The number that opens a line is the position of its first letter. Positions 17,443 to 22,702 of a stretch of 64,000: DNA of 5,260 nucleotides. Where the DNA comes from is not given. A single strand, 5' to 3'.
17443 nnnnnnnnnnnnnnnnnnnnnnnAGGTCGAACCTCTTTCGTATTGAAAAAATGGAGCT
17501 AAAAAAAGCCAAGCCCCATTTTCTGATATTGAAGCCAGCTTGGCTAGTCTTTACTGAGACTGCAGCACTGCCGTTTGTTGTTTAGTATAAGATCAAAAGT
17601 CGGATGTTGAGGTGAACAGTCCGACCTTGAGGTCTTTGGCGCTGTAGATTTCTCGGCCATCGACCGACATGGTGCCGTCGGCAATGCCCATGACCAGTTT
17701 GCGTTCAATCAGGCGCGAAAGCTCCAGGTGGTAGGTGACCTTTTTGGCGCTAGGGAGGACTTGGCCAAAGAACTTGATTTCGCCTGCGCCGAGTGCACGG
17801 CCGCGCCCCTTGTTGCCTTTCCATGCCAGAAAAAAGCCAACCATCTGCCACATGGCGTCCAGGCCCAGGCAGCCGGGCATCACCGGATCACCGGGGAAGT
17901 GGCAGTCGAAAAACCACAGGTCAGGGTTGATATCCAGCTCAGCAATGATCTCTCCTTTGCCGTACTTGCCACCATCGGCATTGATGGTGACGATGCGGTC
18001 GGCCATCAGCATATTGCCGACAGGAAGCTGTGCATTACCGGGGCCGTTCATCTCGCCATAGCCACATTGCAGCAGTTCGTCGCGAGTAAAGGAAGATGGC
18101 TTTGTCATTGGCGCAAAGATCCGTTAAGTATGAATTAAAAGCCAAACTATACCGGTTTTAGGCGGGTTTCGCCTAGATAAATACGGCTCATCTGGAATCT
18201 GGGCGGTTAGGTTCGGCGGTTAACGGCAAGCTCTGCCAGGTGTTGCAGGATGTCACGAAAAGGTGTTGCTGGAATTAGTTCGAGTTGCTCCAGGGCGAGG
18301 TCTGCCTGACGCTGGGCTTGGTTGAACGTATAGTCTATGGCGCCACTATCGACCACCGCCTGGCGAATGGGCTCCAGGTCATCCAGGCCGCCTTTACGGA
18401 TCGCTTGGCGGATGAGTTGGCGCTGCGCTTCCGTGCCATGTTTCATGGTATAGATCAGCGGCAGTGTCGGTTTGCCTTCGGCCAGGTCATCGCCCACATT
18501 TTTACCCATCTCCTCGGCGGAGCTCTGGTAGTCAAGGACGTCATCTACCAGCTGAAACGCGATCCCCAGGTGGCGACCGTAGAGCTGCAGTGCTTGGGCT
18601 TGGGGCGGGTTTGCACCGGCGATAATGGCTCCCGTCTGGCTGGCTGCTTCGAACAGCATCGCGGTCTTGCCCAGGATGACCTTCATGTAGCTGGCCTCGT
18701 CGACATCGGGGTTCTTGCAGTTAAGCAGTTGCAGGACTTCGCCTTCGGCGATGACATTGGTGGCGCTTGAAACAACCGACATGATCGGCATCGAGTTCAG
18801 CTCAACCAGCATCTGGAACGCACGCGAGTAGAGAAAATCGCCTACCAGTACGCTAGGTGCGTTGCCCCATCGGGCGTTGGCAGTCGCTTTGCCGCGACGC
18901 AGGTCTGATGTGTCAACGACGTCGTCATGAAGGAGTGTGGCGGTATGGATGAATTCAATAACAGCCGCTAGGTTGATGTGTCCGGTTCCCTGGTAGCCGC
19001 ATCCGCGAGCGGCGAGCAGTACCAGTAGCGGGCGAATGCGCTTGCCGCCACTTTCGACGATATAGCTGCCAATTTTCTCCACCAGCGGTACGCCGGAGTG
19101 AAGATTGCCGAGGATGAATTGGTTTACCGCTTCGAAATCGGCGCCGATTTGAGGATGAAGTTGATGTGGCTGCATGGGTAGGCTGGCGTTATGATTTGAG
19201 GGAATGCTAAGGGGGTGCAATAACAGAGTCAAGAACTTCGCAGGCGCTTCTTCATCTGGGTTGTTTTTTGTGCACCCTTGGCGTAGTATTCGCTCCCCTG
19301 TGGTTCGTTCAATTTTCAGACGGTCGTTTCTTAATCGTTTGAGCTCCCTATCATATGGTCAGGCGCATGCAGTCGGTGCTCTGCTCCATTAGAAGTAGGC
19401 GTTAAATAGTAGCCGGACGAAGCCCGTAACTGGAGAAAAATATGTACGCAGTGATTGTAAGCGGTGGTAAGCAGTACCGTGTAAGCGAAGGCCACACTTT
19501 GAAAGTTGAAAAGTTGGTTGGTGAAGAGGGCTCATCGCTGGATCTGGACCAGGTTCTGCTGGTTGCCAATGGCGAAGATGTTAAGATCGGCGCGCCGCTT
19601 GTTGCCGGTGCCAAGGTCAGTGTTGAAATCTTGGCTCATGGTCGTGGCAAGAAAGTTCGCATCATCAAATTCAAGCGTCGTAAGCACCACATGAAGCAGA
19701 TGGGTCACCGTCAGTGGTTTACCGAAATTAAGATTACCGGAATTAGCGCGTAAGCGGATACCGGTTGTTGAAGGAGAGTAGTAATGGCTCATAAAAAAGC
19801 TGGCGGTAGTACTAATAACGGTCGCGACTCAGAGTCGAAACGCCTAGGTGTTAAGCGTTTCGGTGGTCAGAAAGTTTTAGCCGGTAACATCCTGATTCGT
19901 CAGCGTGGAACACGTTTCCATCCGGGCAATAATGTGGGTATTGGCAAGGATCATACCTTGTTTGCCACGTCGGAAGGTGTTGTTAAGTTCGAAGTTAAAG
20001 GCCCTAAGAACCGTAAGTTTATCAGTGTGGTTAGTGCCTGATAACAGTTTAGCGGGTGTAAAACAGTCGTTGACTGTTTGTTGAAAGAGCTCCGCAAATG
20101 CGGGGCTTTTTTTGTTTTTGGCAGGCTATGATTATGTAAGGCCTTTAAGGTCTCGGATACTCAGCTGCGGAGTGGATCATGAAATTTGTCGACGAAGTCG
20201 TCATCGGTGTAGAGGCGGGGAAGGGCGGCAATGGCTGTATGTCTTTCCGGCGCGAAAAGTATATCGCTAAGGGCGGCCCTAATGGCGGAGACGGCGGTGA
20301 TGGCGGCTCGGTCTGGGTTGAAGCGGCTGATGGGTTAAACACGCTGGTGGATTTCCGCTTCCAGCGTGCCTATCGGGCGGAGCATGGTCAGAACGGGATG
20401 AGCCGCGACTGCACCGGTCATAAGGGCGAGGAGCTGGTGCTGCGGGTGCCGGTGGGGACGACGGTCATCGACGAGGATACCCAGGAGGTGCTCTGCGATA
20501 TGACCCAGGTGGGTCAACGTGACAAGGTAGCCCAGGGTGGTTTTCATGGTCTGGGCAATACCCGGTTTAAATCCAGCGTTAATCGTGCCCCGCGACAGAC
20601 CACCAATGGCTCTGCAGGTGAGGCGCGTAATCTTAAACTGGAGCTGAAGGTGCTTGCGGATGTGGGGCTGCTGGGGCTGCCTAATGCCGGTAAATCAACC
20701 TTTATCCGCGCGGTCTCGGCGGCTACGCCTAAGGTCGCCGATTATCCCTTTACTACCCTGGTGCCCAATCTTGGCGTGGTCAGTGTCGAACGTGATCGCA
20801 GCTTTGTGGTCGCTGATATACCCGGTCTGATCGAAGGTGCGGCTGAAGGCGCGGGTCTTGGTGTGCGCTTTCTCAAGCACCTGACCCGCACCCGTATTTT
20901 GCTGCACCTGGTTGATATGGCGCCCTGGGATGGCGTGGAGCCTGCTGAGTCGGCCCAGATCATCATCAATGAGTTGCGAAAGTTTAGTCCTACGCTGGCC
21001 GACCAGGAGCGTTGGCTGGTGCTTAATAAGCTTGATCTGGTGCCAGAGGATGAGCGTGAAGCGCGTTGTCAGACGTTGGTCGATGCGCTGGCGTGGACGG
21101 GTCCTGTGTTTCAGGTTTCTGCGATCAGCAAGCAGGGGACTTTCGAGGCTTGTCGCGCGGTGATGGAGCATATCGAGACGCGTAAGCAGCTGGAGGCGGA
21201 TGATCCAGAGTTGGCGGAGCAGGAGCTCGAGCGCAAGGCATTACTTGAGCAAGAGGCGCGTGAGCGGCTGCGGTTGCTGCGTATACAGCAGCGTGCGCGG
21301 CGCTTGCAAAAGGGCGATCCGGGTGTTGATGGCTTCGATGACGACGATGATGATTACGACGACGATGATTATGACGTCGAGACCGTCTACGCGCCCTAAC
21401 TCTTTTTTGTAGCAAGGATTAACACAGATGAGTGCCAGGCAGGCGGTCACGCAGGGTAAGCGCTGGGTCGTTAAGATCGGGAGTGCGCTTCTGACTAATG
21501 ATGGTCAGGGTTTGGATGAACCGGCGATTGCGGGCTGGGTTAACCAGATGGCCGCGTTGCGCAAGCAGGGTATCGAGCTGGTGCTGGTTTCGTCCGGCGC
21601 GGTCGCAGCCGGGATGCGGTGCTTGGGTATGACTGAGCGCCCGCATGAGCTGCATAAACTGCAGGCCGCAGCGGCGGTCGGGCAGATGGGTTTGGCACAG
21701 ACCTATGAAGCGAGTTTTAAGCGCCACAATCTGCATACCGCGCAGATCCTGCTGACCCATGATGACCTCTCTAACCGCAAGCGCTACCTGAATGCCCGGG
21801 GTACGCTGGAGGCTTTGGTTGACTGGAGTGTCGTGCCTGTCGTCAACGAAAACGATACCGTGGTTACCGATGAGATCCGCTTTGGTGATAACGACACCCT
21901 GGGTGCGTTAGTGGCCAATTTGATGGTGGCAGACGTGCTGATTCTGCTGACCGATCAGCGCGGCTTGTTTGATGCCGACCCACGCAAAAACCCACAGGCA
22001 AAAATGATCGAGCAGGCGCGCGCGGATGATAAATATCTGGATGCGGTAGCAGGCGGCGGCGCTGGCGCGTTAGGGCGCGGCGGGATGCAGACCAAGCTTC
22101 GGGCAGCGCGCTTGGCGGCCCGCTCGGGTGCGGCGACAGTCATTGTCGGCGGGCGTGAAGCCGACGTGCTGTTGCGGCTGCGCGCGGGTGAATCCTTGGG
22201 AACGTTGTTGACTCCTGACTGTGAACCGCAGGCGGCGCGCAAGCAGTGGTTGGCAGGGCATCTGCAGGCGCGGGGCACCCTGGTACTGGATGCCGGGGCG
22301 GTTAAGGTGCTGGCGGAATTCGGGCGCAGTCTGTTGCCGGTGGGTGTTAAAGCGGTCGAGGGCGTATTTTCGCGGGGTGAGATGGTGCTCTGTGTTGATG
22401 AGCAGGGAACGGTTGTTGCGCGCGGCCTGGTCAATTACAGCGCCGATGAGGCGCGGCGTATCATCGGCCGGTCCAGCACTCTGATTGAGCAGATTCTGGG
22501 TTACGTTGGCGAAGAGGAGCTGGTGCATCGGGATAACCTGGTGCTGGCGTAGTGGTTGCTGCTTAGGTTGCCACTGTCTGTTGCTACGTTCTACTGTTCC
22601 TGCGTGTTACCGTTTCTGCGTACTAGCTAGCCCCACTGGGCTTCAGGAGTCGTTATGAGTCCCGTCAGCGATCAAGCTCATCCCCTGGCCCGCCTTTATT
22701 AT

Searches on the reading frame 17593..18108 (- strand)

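Call 76: search_protein_families(library=pfam, proteins=[window:17593-18108:-], max_evalue=0.00001)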
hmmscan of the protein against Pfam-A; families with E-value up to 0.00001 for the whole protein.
window:17593-18108:- (171 aa): 1 family
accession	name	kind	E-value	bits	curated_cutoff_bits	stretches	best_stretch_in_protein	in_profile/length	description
PF07977.19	FabA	-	1.9e-49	167.3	23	1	28-158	1-138/138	FabA-like domain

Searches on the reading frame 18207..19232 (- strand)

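Call 76: search_protein_families(library=pfam, proteins=[window:18207-19232:-], max_evalue=0.00001)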
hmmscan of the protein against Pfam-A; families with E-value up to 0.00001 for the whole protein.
window:18207-19232:- (341 aa): 1 family
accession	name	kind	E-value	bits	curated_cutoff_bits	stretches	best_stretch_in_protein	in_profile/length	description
PF00348.22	polyprenyl_synt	-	4.2e-81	272.3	27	1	49-282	2-238/251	Polyprenyl synthetase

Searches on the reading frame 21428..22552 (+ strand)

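Call 49: search_protein_families(library=ncbifam, proteins=[window:21428-22552:+], max_evalue=1e-10)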
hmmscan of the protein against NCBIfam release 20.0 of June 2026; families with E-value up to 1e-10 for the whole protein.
window:21428-22552:+ (374 aa): 2 families
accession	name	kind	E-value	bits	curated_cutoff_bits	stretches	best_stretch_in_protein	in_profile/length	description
TIGR01027.1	proB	equivalog_domain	8.6e-128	426.5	186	1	12-372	2-362/363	glutamate 5-kinase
TIGR01092.1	P5CS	equivalog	4e-48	164.2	796.75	1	5-265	2-277/715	delta l-pyrroline-5-carboxylate synthetase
